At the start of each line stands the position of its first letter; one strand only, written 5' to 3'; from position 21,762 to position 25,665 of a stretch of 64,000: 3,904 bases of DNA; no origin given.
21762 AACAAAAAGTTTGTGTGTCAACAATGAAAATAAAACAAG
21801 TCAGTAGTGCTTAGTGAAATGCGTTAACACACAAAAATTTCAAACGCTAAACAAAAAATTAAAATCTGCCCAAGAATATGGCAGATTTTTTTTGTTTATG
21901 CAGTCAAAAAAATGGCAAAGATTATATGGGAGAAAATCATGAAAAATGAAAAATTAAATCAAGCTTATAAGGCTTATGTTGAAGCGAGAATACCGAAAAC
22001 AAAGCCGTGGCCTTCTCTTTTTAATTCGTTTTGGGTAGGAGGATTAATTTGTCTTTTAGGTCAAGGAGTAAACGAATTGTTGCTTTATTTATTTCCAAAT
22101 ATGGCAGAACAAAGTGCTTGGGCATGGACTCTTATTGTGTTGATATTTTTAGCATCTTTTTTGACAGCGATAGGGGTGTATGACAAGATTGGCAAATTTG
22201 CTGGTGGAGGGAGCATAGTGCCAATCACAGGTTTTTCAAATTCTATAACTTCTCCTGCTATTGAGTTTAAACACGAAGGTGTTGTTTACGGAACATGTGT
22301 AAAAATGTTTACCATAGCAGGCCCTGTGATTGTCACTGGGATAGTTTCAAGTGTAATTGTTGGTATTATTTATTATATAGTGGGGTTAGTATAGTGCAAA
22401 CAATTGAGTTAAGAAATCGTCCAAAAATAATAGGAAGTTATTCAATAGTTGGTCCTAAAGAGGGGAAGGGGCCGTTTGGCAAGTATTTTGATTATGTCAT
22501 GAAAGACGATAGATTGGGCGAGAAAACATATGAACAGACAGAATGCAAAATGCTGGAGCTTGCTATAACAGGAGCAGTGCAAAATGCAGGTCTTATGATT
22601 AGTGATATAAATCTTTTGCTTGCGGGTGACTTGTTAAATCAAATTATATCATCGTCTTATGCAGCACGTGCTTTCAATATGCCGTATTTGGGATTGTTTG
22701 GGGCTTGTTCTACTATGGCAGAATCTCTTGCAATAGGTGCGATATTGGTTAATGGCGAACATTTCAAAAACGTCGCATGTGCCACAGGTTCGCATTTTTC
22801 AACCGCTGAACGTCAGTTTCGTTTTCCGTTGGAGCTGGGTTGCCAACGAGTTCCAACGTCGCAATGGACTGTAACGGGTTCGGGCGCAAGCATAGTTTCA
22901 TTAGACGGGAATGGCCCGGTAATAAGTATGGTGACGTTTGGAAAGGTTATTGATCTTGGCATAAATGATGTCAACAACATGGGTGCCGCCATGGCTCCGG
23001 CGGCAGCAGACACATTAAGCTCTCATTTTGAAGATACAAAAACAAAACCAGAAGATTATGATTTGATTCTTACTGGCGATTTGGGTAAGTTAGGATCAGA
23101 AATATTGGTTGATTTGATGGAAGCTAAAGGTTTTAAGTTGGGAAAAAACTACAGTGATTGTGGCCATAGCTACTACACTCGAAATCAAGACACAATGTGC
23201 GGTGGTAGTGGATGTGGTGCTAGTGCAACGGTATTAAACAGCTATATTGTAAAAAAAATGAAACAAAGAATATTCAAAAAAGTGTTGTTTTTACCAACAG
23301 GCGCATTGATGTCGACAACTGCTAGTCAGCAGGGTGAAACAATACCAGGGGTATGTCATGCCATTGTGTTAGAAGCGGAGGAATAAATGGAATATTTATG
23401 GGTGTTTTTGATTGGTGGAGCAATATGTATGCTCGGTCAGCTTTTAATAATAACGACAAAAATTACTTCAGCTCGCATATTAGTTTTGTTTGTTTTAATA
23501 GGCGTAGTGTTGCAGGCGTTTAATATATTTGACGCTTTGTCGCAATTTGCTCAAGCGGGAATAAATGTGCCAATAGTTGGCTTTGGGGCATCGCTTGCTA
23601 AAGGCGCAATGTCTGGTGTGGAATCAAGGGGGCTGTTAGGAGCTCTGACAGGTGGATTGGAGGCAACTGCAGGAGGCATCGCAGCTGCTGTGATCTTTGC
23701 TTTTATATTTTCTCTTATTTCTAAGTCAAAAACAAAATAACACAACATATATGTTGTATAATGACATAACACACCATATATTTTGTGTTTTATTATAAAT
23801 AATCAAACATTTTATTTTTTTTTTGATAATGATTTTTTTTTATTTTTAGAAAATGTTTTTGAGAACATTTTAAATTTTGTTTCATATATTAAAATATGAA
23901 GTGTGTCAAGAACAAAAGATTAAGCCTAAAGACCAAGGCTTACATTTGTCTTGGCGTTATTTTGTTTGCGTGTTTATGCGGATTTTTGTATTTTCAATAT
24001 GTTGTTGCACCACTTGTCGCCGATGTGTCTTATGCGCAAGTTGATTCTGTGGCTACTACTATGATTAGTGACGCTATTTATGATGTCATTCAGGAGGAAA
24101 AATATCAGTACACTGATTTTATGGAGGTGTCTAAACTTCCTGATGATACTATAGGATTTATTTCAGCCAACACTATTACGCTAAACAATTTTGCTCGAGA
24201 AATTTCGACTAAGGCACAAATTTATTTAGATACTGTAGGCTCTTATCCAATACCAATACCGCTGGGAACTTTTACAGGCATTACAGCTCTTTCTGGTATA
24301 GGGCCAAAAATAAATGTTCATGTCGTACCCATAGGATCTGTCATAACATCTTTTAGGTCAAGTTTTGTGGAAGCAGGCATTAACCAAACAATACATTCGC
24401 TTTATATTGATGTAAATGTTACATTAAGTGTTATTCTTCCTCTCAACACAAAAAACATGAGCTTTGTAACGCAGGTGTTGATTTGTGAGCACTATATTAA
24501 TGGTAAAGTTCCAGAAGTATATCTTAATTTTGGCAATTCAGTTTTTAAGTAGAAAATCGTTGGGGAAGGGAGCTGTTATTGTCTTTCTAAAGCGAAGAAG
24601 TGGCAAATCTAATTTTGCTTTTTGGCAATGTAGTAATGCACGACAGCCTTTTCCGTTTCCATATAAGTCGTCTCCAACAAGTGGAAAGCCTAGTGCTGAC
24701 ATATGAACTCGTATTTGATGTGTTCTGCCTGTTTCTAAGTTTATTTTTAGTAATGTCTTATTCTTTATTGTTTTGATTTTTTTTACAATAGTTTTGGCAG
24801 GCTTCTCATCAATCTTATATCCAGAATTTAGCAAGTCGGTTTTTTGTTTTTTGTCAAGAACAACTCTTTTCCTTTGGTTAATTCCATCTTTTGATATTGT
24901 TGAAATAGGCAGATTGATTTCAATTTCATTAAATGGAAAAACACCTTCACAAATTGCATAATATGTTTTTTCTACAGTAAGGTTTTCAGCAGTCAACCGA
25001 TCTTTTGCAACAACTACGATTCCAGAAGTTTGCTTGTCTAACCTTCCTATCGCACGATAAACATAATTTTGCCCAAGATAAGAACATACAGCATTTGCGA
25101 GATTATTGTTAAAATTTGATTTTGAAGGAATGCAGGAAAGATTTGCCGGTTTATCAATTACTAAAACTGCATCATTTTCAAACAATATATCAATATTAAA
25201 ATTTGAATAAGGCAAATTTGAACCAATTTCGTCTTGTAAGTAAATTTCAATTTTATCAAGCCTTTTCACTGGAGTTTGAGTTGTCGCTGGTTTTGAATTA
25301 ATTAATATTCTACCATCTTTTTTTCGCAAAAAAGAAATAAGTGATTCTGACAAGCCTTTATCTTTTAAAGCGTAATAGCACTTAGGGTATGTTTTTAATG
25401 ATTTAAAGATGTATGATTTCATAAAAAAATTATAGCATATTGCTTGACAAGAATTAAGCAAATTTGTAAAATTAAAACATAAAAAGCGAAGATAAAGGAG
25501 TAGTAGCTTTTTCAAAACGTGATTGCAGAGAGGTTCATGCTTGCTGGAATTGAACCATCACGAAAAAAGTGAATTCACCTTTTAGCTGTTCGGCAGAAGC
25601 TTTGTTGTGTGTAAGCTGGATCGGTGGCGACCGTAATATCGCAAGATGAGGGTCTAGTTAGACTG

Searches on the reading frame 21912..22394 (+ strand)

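Call 75: search_protein_families(library=pfam, proteins=[window:21912-22394:+], max_evalue=0.00001)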
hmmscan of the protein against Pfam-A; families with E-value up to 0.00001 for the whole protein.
window:21912-22394:+ (160 aa): 1 family
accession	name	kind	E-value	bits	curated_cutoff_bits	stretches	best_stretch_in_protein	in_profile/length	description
PF03862.18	SpoVAC_SpoVAEB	-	5e-38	130.4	25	1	37-153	3-117/117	SpoVAC/SpoVAEB sporulation membrane protein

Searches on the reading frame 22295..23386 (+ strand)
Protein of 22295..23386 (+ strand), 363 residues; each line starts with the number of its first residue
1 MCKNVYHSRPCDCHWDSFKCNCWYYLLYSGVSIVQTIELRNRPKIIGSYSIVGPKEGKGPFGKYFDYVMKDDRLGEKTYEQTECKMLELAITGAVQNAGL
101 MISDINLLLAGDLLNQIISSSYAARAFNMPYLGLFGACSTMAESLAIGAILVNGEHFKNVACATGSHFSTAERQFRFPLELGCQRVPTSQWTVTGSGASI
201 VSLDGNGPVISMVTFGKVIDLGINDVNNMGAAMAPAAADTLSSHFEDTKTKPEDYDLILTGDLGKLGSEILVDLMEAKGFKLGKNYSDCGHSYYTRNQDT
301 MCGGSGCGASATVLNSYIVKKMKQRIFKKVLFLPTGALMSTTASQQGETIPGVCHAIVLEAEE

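Call 75: search_protein_families(library=pfam, proteins=[window:22295-23386:+], max_evalue=0.00001)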
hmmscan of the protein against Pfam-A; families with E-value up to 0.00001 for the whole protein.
window:22295-23386:+ (363 aa): 1 family
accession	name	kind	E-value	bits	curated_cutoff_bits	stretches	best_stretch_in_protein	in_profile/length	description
PF07451.17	SpoVAD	-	5.6e-143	476.1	22.1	1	35-360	3-329/329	Stage V sporulation protein AD (SpoVAD)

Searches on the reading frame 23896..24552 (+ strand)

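Call 75: search_protein_families(library=pfam, proteins=[window:23896-24552:+], max_evalue=0.00001)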
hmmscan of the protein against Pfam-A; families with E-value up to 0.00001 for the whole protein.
window:23896-24552:+ (218 aa): 1 family
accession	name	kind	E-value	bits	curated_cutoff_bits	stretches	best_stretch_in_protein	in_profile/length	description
PF09560.15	Spore_YunB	-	4.1e-29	101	25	1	119-208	2-91/91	Sporulation protein YunB (Spo_YunB)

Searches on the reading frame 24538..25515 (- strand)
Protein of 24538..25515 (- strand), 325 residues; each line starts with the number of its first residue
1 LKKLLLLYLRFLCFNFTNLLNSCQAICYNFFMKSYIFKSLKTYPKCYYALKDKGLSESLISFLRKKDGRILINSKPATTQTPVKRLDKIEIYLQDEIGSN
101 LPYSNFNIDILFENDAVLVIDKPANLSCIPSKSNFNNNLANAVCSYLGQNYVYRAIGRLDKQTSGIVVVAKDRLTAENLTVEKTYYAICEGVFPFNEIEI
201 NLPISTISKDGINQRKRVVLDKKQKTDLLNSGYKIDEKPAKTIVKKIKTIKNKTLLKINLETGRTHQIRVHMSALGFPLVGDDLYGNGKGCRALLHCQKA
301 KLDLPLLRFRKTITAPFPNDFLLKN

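Call 75: search_protein_families(library=pfam, proteins=[window:24538-25515:-], max_evalue=0.00001)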
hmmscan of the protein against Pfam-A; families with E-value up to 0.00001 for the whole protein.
window:24538-25515:- (325 aa): 1 family
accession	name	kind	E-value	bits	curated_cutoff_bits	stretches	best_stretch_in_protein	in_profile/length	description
PF00849.27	PseudoU_synth_2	-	6.9e-27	95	26.8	1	117-274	2-152/152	RNA pseudouridylate synthase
